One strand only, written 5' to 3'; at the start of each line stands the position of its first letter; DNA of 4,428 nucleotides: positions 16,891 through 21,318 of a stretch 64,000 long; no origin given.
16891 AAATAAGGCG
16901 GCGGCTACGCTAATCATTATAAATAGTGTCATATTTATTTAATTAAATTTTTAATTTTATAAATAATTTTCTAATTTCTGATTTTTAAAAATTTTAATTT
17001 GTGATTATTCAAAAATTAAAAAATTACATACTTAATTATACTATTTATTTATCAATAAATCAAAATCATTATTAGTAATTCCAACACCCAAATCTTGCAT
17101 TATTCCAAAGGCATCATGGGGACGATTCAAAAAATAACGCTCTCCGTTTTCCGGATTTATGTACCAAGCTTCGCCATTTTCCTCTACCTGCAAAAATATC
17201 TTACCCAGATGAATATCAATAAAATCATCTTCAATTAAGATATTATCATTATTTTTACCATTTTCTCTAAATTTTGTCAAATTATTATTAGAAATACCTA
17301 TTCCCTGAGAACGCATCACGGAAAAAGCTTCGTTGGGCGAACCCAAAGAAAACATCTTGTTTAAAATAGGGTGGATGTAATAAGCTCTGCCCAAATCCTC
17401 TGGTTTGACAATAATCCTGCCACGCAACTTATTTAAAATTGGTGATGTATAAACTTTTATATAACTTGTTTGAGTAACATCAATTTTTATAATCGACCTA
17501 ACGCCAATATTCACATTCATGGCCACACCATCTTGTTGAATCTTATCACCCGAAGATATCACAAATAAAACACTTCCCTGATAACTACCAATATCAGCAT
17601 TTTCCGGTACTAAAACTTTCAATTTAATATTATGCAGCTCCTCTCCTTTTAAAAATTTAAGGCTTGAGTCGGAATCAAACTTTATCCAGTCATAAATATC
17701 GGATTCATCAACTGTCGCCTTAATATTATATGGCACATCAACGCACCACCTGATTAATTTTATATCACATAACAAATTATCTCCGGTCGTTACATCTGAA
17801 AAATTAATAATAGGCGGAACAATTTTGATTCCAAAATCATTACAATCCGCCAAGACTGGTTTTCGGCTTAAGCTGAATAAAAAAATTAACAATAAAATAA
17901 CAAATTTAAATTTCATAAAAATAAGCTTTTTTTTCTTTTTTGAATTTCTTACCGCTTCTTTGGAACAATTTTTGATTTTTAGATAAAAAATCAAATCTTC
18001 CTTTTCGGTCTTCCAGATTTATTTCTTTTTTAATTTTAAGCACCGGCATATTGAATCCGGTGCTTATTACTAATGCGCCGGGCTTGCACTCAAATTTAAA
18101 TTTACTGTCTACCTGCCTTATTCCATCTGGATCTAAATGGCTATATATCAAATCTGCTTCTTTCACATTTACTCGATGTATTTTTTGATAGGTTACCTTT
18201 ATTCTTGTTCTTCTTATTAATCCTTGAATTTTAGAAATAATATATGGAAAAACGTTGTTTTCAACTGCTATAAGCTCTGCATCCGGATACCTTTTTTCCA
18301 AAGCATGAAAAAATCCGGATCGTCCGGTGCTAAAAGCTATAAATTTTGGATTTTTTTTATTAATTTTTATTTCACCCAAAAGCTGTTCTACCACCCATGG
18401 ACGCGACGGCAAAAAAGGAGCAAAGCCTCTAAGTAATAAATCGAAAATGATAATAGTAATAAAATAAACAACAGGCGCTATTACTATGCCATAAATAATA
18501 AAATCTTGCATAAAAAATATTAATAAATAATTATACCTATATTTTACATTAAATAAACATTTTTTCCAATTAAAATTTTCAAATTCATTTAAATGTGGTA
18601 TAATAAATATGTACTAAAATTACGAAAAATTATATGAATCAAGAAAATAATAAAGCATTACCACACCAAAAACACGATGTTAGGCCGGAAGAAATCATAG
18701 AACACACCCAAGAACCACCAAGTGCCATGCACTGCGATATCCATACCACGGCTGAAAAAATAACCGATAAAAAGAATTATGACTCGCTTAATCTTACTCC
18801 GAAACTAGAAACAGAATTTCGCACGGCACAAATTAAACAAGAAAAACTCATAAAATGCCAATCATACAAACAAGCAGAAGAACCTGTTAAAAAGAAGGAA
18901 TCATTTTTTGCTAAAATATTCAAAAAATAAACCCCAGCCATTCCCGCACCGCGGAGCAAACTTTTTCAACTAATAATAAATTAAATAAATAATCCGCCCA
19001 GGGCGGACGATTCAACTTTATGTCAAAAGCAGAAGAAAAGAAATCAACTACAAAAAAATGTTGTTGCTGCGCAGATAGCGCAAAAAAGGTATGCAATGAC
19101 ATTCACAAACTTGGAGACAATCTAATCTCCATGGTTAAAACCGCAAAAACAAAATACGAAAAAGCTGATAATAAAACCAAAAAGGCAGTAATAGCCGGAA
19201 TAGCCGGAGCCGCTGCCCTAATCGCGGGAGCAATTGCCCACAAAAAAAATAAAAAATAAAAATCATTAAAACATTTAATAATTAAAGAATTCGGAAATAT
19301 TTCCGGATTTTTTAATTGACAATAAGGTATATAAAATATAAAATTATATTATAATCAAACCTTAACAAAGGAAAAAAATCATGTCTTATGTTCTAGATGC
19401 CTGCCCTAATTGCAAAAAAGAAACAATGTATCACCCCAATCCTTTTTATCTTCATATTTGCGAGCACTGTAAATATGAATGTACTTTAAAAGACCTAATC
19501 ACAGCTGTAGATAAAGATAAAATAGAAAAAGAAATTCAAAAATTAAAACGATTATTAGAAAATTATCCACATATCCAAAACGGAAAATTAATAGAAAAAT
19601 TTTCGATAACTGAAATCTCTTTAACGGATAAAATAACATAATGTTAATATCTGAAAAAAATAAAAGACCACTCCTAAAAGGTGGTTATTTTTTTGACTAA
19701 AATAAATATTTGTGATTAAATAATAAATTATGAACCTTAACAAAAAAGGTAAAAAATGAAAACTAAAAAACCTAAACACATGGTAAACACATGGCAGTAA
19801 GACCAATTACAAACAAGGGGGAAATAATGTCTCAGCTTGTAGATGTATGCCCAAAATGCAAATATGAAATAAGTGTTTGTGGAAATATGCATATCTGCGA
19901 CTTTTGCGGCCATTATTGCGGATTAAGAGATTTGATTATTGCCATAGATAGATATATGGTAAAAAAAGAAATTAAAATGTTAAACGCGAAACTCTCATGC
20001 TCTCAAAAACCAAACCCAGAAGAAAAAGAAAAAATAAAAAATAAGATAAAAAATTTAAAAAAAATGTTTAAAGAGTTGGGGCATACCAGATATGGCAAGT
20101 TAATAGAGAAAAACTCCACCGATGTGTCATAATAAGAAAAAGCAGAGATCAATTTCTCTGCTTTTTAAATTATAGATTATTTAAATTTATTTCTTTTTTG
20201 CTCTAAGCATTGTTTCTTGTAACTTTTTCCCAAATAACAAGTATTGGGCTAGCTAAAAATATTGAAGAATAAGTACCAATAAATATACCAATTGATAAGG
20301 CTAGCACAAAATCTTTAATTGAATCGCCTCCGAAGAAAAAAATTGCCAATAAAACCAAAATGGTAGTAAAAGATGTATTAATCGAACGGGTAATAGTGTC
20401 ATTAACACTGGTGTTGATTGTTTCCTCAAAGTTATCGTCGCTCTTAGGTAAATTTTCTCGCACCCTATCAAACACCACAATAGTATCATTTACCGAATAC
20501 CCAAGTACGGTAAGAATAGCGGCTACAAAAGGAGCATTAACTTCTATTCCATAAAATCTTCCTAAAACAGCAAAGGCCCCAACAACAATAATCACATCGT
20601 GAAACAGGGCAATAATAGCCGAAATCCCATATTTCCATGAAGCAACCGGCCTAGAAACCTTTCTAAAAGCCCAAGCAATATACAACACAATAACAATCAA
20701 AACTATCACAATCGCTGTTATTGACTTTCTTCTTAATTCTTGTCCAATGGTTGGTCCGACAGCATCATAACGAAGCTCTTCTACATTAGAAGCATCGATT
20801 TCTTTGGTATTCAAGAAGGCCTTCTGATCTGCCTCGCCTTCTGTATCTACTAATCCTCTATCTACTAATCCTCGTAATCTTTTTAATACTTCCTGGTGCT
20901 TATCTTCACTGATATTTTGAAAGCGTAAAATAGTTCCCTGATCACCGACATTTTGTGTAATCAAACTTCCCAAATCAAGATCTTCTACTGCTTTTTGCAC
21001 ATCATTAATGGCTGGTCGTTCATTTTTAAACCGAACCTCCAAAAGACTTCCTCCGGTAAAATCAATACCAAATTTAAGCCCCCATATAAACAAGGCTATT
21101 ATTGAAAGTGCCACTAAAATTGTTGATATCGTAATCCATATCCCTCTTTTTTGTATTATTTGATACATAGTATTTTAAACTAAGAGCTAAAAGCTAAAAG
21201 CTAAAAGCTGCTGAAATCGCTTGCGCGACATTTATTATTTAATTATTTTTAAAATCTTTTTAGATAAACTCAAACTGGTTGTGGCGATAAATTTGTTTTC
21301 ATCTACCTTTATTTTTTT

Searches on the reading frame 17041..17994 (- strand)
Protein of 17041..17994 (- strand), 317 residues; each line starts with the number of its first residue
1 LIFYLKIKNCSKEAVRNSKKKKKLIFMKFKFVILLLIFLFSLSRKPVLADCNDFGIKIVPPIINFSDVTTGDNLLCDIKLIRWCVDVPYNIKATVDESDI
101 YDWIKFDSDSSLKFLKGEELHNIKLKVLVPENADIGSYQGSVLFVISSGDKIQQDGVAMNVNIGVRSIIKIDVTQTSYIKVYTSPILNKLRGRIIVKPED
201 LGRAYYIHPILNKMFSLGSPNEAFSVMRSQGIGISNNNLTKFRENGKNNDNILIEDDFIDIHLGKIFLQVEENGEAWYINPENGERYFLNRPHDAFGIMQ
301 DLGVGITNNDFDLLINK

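Call 3: search_protein_families(library=pfam, proteins=[window:17041-17994:-], max_evalue=1)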
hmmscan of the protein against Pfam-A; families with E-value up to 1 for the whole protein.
window:17041-17994:- (317 aa): 2 families
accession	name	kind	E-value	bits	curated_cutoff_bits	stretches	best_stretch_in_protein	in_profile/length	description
PF22680.2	Glyco_hydro_123_N_2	-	0.15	12.3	27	1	89-142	88-138/142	Glycoside hydrolase 123 N-terminal domain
PF23665.1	CDCP1_CUB_6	-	0.28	11.2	27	0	3-18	94-109/115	CDCP1 CUB domain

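Call 4: search_protein_families(library=ncbifam, proteins=[window:17041-17994:-], max_evalue=1)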
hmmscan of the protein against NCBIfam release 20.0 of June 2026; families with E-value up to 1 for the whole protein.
window:17041-17994:- (317 aa): 0 families

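Call 82: search_protein_families(library=phrogs, proteins=[window:17044-17916:-], max_evalue=0.01)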
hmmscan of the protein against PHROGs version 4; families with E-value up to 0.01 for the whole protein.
window:17044-17916:- (291 aa): 0 families

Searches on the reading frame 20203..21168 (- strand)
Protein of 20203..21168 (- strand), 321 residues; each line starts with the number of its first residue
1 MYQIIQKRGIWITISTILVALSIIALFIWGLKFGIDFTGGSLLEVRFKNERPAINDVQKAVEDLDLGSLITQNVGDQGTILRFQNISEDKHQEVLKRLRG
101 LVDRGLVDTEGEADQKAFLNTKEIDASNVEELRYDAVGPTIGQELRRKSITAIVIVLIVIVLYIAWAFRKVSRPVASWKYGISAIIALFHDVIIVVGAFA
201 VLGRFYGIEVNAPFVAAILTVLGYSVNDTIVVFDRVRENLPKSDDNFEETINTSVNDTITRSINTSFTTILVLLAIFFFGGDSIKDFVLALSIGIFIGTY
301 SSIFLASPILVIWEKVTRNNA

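Call 36: search_protein_families(library=pfam, proteins=[window:20203-21168:-], max_evalue=0.0001)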
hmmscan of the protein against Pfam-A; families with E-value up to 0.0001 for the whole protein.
window:20203-21168:- (321 aa): 2 families
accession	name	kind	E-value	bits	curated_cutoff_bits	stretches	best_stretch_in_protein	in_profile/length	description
PF02355.23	SecD_SecF_C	-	1e-62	211.3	20.5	1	122-315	7-188/189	Protein export membrane protein SecD/SecF, C-terminal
PF07549.19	Sec_GG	-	1.1e-07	31.6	20.3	1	25-49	2-26/28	SecD/SecF GG Motif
